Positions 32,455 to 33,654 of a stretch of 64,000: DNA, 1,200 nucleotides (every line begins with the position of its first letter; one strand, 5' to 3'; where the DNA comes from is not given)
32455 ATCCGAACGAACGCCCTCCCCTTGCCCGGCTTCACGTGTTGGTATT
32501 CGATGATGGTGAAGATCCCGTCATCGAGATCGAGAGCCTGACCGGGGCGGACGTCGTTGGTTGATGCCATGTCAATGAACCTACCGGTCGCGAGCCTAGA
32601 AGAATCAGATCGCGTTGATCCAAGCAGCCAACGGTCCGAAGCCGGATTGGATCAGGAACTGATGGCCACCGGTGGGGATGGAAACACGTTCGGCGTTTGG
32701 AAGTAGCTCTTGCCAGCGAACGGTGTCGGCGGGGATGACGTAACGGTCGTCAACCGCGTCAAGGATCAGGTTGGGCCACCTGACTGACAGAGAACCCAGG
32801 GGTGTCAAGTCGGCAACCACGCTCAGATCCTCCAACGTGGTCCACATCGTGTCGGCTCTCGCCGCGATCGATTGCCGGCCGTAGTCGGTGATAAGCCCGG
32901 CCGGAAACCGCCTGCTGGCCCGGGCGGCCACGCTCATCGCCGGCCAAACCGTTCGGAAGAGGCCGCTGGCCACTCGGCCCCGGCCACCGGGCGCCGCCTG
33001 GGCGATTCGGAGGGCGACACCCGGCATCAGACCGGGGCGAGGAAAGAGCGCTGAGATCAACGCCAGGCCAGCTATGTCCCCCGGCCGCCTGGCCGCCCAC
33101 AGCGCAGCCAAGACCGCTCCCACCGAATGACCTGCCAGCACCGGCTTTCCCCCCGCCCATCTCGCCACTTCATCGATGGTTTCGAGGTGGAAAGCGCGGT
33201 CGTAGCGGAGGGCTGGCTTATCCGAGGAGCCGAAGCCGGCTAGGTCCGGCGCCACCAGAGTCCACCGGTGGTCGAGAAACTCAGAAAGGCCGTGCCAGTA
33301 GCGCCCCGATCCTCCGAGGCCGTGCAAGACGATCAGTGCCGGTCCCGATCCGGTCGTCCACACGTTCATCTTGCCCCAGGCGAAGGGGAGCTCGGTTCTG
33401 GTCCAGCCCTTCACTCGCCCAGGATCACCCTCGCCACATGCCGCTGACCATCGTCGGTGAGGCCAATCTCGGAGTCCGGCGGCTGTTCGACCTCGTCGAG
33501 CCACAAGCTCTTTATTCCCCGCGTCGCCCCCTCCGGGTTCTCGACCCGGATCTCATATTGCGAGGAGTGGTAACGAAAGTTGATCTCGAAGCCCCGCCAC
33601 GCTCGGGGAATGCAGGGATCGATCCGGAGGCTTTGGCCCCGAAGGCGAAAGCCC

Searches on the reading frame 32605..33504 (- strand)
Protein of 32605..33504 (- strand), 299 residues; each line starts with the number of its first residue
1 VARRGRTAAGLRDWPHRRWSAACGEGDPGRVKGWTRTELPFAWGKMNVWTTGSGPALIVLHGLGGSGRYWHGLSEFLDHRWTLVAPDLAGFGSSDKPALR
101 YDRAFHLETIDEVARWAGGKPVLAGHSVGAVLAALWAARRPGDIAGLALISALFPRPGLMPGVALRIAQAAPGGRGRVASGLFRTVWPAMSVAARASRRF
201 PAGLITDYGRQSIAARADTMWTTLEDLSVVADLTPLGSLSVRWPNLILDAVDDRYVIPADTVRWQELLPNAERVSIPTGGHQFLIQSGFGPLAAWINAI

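Call 43: search_protein_families(library=pfam, proteins=[window:32605-33504:-], max_evalue=0.00001)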
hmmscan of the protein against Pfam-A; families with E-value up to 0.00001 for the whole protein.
window:32605-33504:- (299 aa): 4 families
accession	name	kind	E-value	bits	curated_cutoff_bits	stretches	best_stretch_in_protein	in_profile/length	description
PF00561.26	Abhydrolase_1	-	5.5e-23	82.3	25.8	1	55-285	1-242/245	alpha/beta hydrolase fold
PF12697.13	Abhydrolase_6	-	6.2e-19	70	26.3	1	57-286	1-208/217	Alpha/beta hydrolase family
PF12146.15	Hydrolase_4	-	1e-12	48.4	27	1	56-284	6-235/239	Serine aminopeptidase, S33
PF00975.26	Thioesterase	-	7.2e-06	26.8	26.4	0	56-138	2-85/226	Thioesterase domain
